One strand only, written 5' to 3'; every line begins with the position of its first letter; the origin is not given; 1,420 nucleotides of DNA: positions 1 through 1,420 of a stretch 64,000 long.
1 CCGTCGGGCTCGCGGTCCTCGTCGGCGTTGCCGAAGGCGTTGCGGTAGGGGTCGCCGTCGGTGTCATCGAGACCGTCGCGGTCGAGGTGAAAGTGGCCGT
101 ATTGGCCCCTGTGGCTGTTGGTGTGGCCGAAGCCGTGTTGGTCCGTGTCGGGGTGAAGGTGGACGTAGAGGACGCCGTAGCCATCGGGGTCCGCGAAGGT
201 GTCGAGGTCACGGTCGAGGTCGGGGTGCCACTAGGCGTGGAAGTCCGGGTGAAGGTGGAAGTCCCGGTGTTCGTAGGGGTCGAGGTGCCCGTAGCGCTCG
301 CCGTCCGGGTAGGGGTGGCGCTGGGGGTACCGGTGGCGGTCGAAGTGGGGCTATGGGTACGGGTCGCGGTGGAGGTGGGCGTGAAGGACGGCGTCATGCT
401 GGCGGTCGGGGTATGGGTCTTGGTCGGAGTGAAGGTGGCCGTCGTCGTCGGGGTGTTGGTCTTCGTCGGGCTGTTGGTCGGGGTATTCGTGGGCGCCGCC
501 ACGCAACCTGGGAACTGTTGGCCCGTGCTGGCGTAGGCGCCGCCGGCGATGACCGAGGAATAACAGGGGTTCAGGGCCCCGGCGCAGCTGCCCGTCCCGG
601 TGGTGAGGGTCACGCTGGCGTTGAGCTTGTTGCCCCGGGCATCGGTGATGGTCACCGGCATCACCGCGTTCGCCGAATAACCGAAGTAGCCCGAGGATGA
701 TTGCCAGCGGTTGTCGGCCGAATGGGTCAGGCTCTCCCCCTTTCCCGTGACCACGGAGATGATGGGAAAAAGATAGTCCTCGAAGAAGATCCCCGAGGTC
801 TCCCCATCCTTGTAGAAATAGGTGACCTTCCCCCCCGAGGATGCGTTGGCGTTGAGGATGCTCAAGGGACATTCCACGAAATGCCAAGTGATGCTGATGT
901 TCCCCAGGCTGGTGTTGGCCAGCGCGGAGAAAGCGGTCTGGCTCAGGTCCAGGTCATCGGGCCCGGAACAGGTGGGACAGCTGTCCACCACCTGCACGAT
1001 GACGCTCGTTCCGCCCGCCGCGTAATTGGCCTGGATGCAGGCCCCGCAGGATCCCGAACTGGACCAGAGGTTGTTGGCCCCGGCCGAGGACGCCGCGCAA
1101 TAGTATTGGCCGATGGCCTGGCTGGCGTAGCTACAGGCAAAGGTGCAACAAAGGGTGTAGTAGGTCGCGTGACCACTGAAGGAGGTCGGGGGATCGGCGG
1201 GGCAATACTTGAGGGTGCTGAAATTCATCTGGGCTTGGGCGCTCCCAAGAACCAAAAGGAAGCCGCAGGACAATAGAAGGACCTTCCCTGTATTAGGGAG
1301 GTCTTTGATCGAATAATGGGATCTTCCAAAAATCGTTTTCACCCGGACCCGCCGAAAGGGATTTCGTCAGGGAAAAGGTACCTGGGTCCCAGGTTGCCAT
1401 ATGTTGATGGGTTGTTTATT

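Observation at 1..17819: Co-directional island of five giant multi-modular cellulolytic enzymes, all T9SS-type cargo (expansin-like, GH9, GH8, GH5, GH8-malectin)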

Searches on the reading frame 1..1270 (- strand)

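Call 7: search_protein_families(library=pfam, proteins=[window:1-1270:-], max_evalue=0.01)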
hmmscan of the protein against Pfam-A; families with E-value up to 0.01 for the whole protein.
window:1-1270:- (423 aa): 2 families
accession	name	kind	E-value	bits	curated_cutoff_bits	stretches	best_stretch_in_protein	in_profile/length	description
PF03330.24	DPBB_1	-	9.9e-09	35.8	28.8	1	62-128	2-82/83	Lytic transglycolase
PF00967.23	Barwin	-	8.3e-06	26.2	21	1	38-134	25-119/119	Barwin family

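Call 8: search_protein_families(library=ncbifam, proteins=[window:1-1270:-], max_evalue=0.1)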
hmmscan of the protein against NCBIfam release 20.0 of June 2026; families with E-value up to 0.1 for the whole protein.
window:1-1270:- (423 aa): 2 families
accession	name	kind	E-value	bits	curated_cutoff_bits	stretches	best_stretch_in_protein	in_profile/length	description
NF041144.1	expansin_EXLX1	subfamily_domain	5.5e-18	65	100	1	33-221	1-179/194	expansin EXLX1 family cellulose-binding protein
NF041659.1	Papain_Inhib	equivalog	2.8e-09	37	150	1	23-125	26-129/130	cysteine/serine endopeptidase inhibitor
